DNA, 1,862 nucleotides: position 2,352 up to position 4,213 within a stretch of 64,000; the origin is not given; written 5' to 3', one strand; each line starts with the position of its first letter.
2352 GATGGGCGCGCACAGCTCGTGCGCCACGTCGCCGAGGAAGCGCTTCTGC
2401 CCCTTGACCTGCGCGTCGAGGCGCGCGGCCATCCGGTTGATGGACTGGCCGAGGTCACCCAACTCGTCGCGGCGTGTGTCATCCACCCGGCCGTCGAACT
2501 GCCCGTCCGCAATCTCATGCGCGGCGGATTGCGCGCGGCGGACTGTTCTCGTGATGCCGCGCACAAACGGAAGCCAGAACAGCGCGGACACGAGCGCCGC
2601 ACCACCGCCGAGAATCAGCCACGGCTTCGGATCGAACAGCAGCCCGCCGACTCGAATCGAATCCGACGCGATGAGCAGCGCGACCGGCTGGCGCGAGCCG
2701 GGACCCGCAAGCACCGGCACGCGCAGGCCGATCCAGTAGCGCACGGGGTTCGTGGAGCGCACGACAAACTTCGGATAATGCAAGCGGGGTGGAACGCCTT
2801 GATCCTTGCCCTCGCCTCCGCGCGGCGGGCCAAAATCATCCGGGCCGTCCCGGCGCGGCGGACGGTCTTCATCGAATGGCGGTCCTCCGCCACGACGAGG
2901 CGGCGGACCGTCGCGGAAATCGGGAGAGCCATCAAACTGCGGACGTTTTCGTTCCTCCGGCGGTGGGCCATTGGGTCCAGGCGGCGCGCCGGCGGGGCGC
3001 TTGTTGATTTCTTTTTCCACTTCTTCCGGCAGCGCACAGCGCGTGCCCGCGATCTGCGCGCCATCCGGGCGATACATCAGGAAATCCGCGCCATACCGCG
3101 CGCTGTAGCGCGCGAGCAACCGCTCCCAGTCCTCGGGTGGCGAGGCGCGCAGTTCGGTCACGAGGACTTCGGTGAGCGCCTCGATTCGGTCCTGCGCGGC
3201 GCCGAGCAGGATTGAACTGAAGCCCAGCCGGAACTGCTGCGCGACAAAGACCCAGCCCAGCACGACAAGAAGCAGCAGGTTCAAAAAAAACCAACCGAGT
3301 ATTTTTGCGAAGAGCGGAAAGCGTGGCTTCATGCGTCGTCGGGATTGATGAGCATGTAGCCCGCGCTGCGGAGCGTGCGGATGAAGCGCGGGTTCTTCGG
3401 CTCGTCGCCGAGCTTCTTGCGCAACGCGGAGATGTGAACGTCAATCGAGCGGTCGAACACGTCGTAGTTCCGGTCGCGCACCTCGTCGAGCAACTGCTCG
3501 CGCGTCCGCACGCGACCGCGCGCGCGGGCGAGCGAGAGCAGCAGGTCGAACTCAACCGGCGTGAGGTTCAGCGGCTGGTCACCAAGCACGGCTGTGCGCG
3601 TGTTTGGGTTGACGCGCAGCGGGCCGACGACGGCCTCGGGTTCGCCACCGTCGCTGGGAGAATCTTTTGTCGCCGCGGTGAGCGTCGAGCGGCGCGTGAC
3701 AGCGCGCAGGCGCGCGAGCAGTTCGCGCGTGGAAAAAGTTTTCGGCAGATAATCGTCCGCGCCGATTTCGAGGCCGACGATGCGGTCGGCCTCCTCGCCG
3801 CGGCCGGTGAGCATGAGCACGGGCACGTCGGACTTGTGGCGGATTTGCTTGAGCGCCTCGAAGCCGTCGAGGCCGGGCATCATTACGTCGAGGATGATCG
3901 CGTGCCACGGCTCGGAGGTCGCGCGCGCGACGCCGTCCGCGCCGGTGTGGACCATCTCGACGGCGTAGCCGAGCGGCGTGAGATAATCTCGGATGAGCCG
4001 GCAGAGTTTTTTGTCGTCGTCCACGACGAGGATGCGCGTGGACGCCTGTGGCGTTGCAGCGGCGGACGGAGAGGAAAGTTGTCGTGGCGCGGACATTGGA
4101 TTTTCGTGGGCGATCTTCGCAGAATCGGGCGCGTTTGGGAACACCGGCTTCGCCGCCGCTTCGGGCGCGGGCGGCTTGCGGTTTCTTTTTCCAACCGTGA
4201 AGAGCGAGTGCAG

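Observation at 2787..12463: Recurring periplasmic Pro/Gly/Arg-rich segments with an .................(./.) pattern in four neighbouring proteins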

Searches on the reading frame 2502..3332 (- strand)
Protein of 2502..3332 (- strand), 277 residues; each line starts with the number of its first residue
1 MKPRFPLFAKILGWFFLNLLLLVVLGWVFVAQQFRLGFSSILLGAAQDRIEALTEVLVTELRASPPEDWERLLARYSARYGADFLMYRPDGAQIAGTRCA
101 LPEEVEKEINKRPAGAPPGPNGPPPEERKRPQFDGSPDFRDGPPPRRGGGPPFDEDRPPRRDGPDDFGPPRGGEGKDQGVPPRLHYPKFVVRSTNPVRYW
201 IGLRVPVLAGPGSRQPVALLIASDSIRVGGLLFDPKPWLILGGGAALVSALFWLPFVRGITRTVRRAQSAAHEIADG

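Call 8: find_homologous_proteins(query=window:2502-3332:-, max_evalue=0.001)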
Query seq(277 aa) (277 aa): 49 proteins with E <= 0.001 among 8000 candidates.
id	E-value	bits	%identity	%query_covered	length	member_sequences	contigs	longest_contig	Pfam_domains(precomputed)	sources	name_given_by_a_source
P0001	2.7e-54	203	39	100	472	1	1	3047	PF00672.31,PF02518.32,PF00512.32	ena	-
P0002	1.8e-47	180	52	34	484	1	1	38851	PF00672.31,PF02518.32,PF00512.32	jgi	-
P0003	1.4e-46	177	38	100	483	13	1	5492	PF00672.31,PF13581.13,PF02518.32,PF00512.32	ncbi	-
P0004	1.1e-42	165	37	100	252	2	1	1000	PF00672.31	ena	-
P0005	9.6e-42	161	39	100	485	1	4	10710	PF00672.31,PF13581.13,PF02518.32,PF00512.32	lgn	-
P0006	2.0e-40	157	36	93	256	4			-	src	-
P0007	3.5e-40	156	44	39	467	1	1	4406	PF00672.31,PF13581.13,PF02518.32,PF00512.32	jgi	jgi:two-component system sensor histidine kinase CpxA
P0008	3.8e-40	156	36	100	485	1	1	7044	PF00672.31,PF13581.13,PF02518.32,PF00512.32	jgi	jgi:two-component system sensor histidine kinase CpxA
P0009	5.9e-40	156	43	38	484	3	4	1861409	PF00672.31,PF02518.32,PF00512.32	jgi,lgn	jgi:two-component system sensor histidine kinase CpxA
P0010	1.2e-39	155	43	39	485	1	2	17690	PF00672.31,PF13581.13,PF02518.32,PF00512.32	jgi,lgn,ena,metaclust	metaclust:\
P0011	5.1e-39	152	38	100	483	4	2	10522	PF00672.31,PF13581.13,PF02518.32,PF00512.32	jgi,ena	jgi:two-component system sensor histidine kinase CpxA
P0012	8.9e-39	152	36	100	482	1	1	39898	PF00672.31,PF13581.13,PF02518.32,PF00512.32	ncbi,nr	ncbi:HAMP domain-containing sensor histidine kinase [Kiritimatiellaeota bacterium B1221]|nr:HAMP dom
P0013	1.3e-38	151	37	100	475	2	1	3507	PF00672.31,PF02518.32,PF00512.32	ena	-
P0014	1.5e-38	151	38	44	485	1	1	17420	PF00672.31,PF13581.13,PF02518.32,PF00512.32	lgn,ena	-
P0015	1.6e-38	151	37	100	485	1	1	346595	PF00672.31,PF13581.13,PF02518.32,PF00512.32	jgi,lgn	jgi:two-component system sensor histidine kinase CpxA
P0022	4.2e-36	143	34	100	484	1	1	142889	PF00672.31,PF13581.13,PF02518.32,PF00512.32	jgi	jgi:two-component system sensor histidine kinase CpxA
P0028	2.1e-33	134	33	99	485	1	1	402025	PF00672.31,PF13581.13,PF02518.32,PF00512.32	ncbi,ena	-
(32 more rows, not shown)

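Call 13: find_encoding_contigs(protein=P0009, flank=10000, max_places=3)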
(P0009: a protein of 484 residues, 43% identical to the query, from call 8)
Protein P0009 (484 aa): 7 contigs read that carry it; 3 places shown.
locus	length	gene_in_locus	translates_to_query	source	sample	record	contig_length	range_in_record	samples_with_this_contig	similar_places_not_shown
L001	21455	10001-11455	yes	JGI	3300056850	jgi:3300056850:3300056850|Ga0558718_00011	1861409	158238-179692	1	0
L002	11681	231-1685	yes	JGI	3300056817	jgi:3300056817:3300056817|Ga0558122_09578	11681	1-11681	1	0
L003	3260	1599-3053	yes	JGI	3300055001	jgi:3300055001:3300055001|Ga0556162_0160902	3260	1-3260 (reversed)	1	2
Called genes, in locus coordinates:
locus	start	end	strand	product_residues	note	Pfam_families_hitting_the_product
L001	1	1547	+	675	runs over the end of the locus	PF00149:Metallophos, PF13385:Laminin_G_3, PF02210:Laminin_G_2 (weak)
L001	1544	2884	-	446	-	PF01408:GFO_IDH_MocA, PF02894:GFO_IDH_MocA_C, PF19051:GFO_IDH_MocA_C2, PF22725:GFO_IDH_MocA_C3, PF19051:GFO_IDH_MocA_C2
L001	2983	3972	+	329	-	PF00532:Peripla_BP_1, PF13407:Peripla_BP_4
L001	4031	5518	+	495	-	PF00005:ABC_tran, PF13304:AAA_21 (faint), PF00005:ABC_tran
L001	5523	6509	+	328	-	PF02653:BPD_transp_2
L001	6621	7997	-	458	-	-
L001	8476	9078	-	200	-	PF00036:EF-hand_1 (faint), PF10591:SPARC_Ca_bdg (faint), PF13202:EF-hand_5 (faint), PF13405:EF-hand_6 (faint), PF13499:EF-hand_7 (faint), PF23657:DUF7151 (faint), PF26745:SPM (faint)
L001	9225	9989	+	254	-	PF00072:Response_reg, PF00486:Trans_reg_C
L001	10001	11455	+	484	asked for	PF00672:HAMP, PF00512:HisKA, PF02518:HATPase_c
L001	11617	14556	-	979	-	PF00754:F5_F8_type_C, PF22633:F5_F8_type_C_2 (faint), PF00754:F5_F8_type_C (weak), PF07691:PA14 (weak), PF10528:GLEYA (faint), PF07691:PA14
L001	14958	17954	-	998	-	PF13385:Laminin_G_3, PF00754:F5_F8_type_C, PF22633:F5_F8_type_C_2 (faint), PF07691:PA14 (weak), PF10528:GLEYA (faint), PF07691:PA14 (weak)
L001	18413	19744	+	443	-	PF13174:TPR_6 (faint), PF13371:TPR_9 (faint), PF13428:TPR_14 (faint), PF13432:TPR_16 (weak), PF14559:TPR_19, PF13432:TPR_16, PF12895:ANAPC3 (weak), PF07719:TPR_2 (weak), +12 more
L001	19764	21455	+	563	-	PF01839:FG-GAP (faint), PF13517:FG-GAP_3, PF07593:UnbV_ASPIC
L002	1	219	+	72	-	?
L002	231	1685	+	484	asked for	PF00672:HAMP, PF00512:HisKA, PF02518:HATPase_c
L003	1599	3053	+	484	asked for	PF00672:HAMP, PF00512:HisKA, PF02518:HATPase_c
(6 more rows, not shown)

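Call 45: find_encoding_contigs(protein=P0015, flank=6000, max_places=1)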
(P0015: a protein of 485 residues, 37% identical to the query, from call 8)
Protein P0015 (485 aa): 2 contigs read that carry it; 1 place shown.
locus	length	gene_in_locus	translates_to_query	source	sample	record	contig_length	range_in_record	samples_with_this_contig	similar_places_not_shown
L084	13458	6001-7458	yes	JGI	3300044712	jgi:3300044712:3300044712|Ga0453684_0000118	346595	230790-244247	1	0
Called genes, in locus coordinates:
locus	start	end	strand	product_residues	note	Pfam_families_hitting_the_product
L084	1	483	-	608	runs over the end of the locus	PF03781:FGE-sulfatase, PF01161:PBP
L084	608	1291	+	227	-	PF00072:Response_reg, PF00486:Trans_reg_C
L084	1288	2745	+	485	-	PF00672:HAMP, PF00512:HisKA, PF02518:HATPase_c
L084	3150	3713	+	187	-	-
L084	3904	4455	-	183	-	-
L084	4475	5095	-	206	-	-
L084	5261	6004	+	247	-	PF00072:Response_reg, PF00486:Trans_reg_C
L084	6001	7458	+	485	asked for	PF00672:HAMP, PF00512:HisKA, PF13581:HATPase_c_2 (weak), PF02518:HATPase_c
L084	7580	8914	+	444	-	PF02881:SRP54_N, PF00448:SRP54, PF01656:CbiA (weak), PF02978:SRP_SPB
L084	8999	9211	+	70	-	-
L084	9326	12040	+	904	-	PF11028:TMEM260_N, PF14559:TPR_19 (weak)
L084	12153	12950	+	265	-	PF05050:Methyltransf_21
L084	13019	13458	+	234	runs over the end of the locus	PF02678:Pirin, PF07883:Cupin_2 (weak), PF17954:Pirin_C_2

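Call 46: find_encoding_contigs(protein=P0028, flank=6000, max_places=1)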
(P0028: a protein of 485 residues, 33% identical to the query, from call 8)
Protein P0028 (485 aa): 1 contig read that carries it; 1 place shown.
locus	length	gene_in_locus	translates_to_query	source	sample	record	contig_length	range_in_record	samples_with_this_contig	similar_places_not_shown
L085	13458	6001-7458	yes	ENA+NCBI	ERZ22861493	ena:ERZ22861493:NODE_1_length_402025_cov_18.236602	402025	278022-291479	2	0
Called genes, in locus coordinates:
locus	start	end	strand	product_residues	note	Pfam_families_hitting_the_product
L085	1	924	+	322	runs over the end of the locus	PF06750:A24_N_bact, PF01478:Peptidase_A24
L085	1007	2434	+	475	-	PF08448:PAS_4, PF00512:HisKA, PF02518:HATPase_c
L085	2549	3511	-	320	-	-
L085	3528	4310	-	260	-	PF00775:Dioxygenase_C (faint)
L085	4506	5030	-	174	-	PF07813:LTXXQ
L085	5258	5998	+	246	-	PF00072:Response_reg, PF00486:Trans_reg_C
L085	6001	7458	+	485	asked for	PF00672:HAMP, PF00512:HisKA, PF13581:HATPase_c_2 (faint), PF02518:HATPase_c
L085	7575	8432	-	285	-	PF00149:Metallophos, PF12850:Metallophos_2 (weak)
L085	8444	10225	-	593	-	PF20695:UbiD_N, PF01977:UbiD, PF20696:UbiD_C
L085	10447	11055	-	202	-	PF13646:HEAT_2 (faint)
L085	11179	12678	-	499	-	PF00675:Peptidase_M16, PF05193:Peptidase_M16_C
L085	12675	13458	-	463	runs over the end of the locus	PF00675:Peptidase_M16, PF05193:Peptidase_M16_C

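Call 47: find_encoding_contigs(protein=P0022, flank=6000, max_places=1)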
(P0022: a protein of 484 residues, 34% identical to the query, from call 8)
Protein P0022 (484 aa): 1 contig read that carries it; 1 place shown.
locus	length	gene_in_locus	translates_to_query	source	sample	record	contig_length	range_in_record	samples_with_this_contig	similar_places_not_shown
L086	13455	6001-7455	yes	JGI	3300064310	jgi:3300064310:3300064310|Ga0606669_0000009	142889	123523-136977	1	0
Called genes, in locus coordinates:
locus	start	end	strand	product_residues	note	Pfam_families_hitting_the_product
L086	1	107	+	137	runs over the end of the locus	-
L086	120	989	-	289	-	PF13354:Beta-lactamase2, PF00144:Beta-lactamase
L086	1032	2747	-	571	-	PF20243:MbnP, PF00034:Cytochrom_C (faint), PF03150:CCP_MauG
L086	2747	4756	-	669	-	PF14240:YHYH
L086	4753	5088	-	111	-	PF00036:EF-hand_1 (faint), PF13202:EF-hand_5 (faint), PF13405:EF-hand_6 (faint), PF13499:EF-hand_7 (faint)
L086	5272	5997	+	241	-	PF00072:Response_reg, PF00486:Trans_reg_C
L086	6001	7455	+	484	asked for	PF00672:HAMP, PF00512:HisKA, PF13581:HATPase_c_2 (weak), PF02518:HATPase_c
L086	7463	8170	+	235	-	-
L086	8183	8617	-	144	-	-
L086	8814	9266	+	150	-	-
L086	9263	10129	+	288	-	PF07007:LprI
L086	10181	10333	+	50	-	-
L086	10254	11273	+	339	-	-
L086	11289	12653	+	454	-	PF05257:CHAP (faint)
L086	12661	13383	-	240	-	-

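Call 61: search_protein_families(library=pfam, proteins=[L084:3904-4455:-], max_evalue=0.001)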
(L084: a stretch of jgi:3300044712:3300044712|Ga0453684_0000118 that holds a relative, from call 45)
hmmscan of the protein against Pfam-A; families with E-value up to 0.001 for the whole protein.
L084:3904-4455:- (183 aa): 2 families
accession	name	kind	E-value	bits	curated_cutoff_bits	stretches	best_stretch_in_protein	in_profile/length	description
PF00036.39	EF-hand_1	-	0.00044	20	25.4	0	53-75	5-27/29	EF hand domain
PF13405.12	EF-hand_6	-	0.00061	19.7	25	0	57-75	9-27/30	EF-hand domain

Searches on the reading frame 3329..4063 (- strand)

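Call 64: search_protein_families(library=ncbifam, proteins=[window:3329-4063:-], max_evalue=0.00001)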
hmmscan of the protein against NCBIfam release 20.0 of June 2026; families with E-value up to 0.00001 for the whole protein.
window:3329-4063:- (244 aa): 85 families (the best 25 are shown)
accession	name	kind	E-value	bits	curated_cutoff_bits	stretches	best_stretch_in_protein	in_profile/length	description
NF008199.0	PRK10955.1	equivalog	3.9e-59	200.4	341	1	10-239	3-229/232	envelope stress response regulator transcription factor CpxR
NF007005.1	PRK09468.1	equivalog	6.2e-59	199.3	331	1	7-242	2-234/237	osmolarity response regulator transcription factor OmpR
NF045944.1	ResRegRpaBCyano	equivalog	1.8e-54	184.5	330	1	12-238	1-227/229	response regulator transcription factor RpaB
NF007982.1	PRK10710.1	equivalog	2.1e-54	184.6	380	1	7-236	6-225/235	envelope stress response regulator BaeR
NF040689.1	MtrAB_MtrA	equivalog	1.2e-53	181.8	300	1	11-237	1-217/219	MtrAB system response regulator MtrA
NF008296.0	PRK11083.1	equivalog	3.4e-53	180.4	273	1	8-238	3-225/228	two-component system response regulator CreB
NF033117.2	vanR_ACDEGLN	exception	1.9e-52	178.1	350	1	11-237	1-224/226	VanR-ABDEGLN family response regulator transcription factor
TIGR02154.1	PhoB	equivalog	5.5e-52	176.3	296.2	1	8-238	2-225/226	phosphate regulon transcriptional regulator PhoB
NF040534.1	resp_reg_YycF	equivalog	1.5e-51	174.9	340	1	10-242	2-231/231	response regulator YycF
NF053854.1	RespRegPhoBBctds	equivalog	2.2e-51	174.4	270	1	11-224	1-213/225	two-component system response regulator PhoB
NF041733.1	resp_reg_CseB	equivalog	5.4e-50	169.9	350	1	10-238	2-226/228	two-component system response regulator CseB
TIGR01387.1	cztR_silR_copR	subfamily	3.9e-48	164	279.2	1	11-238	1-218/218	heavy metal response regulator transcription factor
NF007977.0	PRK10701.1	equivalog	1.1e-46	159.3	330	1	9-239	2-234/241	two-component system response regulator RstA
NF010430.0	PRK13856.1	equivalog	6.7e-43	147.1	344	1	10-238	3-227/241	two-component response regulator VirG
NF033120.0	vanR_FM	exception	7.7e-42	143.5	460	1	10-237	5-228/231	vancomycin resistance response regulator transcription factor, VanR-F/VanR-M family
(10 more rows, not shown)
